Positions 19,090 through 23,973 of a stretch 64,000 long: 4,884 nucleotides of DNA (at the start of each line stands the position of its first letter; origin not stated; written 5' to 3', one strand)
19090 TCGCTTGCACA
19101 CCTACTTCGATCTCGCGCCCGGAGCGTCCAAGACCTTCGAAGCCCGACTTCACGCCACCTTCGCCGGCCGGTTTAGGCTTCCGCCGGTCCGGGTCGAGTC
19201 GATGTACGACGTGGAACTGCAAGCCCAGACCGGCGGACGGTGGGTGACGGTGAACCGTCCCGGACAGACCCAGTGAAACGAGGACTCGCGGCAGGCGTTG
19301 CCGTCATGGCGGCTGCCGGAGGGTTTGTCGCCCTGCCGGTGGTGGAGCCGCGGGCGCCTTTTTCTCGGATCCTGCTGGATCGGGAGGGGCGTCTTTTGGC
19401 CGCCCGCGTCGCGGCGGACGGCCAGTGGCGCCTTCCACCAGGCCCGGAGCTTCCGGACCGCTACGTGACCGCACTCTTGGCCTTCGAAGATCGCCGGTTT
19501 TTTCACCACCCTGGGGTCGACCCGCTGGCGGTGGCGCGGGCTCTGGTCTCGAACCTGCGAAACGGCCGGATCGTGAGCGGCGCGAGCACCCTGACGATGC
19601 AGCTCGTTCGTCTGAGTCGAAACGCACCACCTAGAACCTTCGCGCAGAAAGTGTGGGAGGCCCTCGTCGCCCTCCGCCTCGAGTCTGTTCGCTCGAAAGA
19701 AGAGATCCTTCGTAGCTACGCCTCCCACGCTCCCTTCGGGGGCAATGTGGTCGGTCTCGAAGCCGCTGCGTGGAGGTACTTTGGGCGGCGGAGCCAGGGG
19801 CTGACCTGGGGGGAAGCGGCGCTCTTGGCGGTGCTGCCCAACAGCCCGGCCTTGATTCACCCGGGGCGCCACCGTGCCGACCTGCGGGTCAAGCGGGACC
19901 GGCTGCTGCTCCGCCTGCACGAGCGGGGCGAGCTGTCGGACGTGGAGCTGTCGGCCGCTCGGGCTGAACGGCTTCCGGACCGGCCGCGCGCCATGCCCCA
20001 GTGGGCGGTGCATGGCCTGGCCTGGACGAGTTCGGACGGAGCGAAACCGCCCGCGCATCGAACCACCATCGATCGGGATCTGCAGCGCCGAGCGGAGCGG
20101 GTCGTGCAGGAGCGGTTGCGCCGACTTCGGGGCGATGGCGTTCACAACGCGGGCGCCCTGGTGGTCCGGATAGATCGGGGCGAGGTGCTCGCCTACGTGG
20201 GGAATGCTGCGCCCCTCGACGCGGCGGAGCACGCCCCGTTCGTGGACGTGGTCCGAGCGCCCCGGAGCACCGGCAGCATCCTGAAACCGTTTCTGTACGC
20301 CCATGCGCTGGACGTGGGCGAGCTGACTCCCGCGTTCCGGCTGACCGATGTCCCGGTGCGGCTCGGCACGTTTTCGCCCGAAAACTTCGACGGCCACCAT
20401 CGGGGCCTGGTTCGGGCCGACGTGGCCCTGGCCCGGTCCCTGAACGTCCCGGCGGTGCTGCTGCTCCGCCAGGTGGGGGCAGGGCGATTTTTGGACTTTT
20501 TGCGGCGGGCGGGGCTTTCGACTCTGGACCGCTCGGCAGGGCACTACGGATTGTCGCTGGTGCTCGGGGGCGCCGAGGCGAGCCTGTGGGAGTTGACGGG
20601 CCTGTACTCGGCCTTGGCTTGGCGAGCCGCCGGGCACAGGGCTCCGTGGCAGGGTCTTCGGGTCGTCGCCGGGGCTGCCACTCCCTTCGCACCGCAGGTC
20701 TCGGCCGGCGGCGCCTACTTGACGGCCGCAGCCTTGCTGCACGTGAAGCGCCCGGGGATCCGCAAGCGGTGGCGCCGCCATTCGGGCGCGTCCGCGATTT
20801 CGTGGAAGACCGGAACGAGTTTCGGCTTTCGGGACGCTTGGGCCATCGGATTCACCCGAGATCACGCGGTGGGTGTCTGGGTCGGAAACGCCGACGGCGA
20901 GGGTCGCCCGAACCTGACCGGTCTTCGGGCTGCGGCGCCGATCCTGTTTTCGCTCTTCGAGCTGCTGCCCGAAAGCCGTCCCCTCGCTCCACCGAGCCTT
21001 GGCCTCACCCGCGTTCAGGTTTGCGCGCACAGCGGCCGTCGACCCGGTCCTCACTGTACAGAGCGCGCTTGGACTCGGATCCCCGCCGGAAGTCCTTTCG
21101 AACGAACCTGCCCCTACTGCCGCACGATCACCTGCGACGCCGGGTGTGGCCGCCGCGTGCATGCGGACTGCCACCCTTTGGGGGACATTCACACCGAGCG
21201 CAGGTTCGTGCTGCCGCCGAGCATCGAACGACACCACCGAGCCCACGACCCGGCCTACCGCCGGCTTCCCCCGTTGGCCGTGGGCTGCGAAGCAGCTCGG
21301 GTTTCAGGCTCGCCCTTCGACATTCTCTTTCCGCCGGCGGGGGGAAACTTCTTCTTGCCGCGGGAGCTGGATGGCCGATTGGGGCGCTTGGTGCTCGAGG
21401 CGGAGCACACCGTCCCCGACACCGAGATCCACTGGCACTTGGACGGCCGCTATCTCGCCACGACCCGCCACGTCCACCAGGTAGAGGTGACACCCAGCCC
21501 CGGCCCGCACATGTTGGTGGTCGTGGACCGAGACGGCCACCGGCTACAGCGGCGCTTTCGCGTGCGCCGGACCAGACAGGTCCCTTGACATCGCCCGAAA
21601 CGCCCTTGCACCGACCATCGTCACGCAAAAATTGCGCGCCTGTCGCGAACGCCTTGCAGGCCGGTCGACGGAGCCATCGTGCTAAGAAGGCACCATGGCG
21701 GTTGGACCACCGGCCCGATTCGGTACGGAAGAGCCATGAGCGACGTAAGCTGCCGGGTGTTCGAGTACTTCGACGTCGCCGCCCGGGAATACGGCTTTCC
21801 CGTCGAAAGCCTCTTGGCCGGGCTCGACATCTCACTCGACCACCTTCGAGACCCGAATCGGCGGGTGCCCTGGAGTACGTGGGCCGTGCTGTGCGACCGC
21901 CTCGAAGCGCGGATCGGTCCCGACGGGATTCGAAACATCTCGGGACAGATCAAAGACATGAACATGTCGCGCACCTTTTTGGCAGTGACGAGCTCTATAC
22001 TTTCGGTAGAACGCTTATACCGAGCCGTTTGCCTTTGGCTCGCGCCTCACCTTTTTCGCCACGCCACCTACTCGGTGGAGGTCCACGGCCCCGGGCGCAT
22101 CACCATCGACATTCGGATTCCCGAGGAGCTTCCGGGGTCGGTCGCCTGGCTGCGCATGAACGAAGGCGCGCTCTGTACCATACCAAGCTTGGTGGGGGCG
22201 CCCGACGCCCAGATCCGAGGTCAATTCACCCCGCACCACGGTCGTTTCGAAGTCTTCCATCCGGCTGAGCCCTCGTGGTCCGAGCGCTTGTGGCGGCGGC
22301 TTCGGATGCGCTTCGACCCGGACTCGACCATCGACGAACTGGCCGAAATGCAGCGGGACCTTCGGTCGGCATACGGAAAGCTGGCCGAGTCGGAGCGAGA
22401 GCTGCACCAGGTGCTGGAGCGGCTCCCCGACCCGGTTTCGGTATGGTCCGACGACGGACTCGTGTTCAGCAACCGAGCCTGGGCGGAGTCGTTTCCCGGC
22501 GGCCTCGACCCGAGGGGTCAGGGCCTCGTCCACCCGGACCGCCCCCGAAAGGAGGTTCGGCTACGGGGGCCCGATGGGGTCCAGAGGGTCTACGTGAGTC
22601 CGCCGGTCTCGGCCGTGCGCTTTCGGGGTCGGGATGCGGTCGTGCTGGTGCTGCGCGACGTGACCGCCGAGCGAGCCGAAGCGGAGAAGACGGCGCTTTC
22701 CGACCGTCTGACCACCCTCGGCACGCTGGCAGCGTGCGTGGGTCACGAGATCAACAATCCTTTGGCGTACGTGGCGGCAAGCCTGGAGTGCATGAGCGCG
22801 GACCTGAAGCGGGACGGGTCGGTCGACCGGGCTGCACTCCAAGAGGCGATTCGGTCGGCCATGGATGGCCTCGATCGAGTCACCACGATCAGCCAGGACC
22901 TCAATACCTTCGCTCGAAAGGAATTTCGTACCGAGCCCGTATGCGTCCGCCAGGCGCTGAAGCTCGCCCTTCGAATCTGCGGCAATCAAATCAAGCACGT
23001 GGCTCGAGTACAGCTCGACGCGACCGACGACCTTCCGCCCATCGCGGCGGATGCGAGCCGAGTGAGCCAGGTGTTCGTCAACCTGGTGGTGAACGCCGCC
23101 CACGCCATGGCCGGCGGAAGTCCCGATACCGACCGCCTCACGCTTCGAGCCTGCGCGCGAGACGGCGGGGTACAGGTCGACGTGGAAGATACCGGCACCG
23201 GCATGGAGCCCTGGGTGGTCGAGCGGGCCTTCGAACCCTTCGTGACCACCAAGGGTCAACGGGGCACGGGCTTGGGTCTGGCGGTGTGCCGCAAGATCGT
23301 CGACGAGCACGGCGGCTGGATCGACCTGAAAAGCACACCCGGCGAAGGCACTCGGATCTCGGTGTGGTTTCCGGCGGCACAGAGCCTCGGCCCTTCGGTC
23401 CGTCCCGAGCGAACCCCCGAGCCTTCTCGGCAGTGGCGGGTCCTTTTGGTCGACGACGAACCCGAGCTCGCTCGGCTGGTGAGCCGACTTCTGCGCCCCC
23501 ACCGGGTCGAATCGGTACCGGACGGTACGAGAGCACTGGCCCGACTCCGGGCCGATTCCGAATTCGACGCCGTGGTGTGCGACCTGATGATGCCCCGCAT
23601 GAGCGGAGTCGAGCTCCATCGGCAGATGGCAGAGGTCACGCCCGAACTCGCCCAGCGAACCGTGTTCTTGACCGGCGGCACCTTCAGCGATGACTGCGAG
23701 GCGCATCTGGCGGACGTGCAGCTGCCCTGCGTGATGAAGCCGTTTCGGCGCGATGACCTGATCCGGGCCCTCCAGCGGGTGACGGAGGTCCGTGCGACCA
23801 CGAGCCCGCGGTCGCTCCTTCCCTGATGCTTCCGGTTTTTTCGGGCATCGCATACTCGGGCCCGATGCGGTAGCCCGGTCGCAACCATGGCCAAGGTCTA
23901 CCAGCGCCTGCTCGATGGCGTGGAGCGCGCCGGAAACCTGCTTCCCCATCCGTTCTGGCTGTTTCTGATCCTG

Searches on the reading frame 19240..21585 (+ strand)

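Call 64: search_protein_families(library=pfam, proteins=[window:19240-21585:+], max_evalue=0.00001)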
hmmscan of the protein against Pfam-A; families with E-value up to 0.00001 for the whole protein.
window:19240-21585:+ (782 aa): 3 families
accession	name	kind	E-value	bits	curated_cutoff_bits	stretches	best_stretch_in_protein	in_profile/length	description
PF00912.28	Transgly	-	2.7e-46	157.7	27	1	69-225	20-176/178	Transglycosylase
PF06832.18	BiPBP_C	-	2.1e-18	66.4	26.8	1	686-773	5-90/90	Penicillin-Binding Protein C-terminus Family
PF00905.27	Transpeptidase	-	7.3e-07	29.1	22.1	1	305-430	2-132/299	Penicillin binding protein transpeptidase domain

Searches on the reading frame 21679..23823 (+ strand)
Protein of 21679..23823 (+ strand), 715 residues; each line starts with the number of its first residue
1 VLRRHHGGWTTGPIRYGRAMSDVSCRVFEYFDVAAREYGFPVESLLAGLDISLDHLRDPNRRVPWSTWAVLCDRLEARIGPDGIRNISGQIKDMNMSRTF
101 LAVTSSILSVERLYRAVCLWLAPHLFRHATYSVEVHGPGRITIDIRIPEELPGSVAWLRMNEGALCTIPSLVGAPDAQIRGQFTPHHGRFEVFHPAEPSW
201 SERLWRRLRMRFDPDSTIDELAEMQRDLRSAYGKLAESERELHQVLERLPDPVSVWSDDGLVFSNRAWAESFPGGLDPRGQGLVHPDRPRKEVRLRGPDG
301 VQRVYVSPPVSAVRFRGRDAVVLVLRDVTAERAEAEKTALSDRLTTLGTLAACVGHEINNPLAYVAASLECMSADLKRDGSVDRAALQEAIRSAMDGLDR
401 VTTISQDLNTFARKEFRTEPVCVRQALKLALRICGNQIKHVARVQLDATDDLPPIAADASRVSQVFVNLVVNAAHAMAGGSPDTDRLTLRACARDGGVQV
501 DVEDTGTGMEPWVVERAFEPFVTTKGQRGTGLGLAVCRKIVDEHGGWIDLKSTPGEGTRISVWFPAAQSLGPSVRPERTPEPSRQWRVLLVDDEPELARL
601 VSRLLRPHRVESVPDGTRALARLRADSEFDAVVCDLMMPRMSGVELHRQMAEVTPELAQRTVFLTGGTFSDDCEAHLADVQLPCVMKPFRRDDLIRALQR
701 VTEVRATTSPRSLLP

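Call 64: search_protein_families(library=pfam, proteins=[window:21679-23823:+], max_evalue=0.00001)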
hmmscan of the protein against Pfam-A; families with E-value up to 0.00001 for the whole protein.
window:21679-23823:+ (715 aa): 2 families
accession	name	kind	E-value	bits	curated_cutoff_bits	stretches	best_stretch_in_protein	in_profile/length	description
PF02518.31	HATPase_c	-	4.3e-25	88.7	26.4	1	458-567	2-110/111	Histidine kinase-, DNA gyrase B-, and HSP90-like ATPase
PF00072.30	Response_reg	-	1e-14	55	30.2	1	588-698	1-110/111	Response regulator receiver domain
